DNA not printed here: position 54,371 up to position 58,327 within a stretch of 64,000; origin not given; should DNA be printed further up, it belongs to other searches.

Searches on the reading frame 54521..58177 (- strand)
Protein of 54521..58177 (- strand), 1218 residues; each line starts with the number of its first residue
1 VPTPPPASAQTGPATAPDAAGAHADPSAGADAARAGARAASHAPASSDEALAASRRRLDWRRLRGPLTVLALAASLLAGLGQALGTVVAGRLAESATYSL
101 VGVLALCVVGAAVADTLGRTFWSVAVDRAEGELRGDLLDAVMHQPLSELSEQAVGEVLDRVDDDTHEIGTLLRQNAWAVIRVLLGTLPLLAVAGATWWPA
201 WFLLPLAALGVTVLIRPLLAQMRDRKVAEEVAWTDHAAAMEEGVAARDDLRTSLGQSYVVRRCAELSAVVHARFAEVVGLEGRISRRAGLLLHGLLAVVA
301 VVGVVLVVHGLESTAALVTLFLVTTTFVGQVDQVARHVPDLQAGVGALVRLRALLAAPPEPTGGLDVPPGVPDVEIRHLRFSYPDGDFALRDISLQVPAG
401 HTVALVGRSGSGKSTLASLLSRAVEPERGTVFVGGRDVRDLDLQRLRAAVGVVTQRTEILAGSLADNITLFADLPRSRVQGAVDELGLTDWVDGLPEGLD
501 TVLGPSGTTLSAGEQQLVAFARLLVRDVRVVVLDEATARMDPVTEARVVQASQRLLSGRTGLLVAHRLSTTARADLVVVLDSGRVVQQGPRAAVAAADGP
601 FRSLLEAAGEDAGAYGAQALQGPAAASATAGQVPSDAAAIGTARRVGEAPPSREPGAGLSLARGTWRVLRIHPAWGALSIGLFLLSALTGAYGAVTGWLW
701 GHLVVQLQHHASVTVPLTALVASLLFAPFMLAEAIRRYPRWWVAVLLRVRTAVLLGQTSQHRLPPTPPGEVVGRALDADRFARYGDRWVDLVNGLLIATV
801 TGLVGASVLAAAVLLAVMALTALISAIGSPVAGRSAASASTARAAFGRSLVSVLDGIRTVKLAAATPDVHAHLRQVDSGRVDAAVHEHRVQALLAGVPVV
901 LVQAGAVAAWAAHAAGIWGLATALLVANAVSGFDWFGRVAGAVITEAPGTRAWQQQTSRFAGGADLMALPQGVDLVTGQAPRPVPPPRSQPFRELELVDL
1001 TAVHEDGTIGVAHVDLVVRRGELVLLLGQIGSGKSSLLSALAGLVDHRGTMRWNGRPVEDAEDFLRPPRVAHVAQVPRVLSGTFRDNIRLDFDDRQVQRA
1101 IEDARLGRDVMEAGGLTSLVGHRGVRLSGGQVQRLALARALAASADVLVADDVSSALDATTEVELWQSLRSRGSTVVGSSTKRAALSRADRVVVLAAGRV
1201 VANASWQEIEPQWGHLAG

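Call 59: search_protein_families(library=pfam, proteins=[window:54521-58177:-], max_evalue=0.00001)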
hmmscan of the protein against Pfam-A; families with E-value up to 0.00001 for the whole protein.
window:54521-58177:- (1218 aa): 6 families
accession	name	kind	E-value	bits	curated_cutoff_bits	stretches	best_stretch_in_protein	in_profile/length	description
PF00005.33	ABC_tran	-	4.5e-50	170.3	25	2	390-538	1-137/137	ABC transporter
PF00664.28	ABC_membrane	-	9.2e-18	65.3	28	1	80-330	22-273/274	ABC transporter transmembrane region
PF13555.12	AAA_29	-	5.4e-09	36.1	27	0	1019-1054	20-55/61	P-loop containing region of AAA domain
PF02463.25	SMC_N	-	4e-07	30.1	40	0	431-575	111-206/220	RecF/RecN/SMC N terminal domain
PF13191.12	AAA_16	-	4e-06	27.9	32.6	0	398-547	20-151/167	AAA ATPase domain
PF03193.22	RsgA_GTPase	-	5.7e-06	26.7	30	0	399-423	105-129/174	RsgA GTPase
